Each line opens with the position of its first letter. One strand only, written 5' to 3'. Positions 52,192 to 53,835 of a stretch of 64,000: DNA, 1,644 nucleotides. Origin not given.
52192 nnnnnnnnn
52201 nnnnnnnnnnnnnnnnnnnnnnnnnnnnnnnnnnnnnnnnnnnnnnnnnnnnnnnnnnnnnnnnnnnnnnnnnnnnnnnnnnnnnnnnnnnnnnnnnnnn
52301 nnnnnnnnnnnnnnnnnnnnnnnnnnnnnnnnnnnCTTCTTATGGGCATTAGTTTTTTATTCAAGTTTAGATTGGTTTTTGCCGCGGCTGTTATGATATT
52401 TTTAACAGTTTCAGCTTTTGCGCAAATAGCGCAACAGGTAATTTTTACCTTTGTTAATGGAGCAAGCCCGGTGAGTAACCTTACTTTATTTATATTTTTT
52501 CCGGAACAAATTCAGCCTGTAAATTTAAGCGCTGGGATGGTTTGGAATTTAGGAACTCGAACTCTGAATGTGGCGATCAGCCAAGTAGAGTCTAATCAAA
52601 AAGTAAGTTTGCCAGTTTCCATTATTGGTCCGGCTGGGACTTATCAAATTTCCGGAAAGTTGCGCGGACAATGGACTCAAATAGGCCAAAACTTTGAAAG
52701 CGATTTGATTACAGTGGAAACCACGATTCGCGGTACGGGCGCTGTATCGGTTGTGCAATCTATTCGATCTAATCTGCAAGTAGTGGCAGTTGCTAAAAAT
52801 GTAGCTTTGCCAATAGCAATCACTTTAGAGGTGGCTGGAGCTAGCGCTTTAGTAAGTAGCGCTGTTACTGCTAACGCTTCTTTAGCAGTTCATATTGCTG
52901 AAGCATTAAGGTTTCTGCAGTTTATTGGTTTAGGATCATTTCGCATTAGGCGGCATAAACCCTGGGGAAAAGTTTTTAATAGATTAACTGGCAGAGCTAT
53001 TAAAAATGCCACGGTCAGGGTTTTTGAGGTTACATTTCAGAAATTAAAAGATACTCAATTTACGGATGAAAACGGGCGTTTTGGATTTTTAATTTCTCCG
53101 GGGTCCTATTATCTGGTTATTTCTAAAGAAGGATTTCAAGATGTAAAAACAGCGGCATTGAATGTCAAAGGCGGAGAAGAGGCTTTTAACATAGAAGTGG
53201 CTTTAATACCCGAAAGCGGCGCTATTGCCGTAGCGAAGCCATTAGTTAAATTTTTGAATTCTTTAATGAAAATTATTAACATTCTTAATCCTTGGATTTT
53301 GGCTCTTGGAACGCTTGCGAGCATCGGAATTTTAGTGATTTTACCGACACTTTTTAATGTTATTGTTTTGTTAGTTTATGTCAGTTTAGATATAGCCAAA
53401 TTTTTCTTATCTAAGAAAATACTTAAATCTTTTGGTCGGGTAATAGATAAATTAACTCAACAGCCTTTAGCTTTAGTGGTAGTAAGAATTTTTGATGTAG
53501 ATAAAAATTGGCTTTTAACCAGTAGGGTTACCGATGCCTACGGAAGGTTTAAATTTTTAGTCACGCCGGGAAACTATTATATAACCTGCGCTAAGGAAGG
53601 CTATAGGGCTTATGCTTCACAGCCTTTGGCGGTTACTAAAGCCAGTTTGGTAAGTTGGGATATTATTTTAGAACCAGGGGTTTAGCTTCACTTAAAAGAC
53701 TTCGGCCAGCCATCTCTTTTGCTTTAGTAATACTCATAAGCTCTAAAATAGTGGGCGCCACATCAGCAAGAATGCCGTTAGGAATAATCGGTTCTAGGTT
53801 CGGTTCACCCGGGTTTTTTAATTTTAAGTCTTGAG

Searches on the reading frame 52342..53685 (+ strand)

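Call 70: search_protein_families(library=pfam, proteins=[window:52342-53685:+], max_evalue=0.01)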
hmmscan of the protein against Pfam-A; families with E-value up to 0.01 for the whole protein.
window:52342-53685:+ (447 aa): 7 families
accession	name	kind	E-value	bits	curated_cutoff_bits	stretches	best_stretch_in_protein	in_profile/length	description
PF13620.12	CarboxypepD_reg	-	2.7e-22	79.4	32.3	2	209-280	4-74/82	Carboxypeptidase regulatory-like domain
PF13715.12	CarbopepD_reg_2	-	8.4e-11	42.2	32.2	2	209-284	3-74/88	CarboxypepD_reg-like domain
PF17802.7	SpaA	-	6.1e-06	26.7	23.1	0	369-429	9-72/91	Prealbumin-like fold domain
PF08308.17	PEGA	-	5.6e-05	23.4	20.8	0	251-287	32-66/71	PEGA domain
PF07210.18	DUF1416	-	0.0035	17.7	23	0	365-415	24-71/97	Protein of unknown function (DUF1416)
PF22902.2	NOMO1-like_9th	-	0.0074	16.5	27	0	372-421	9-60/75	BOS complex subunit NOMO1-like, beta sandwich domain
PF01060.29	TTR-52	-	0.0081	17.2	24.9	0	217-248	8-42/79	Transthyretin-like family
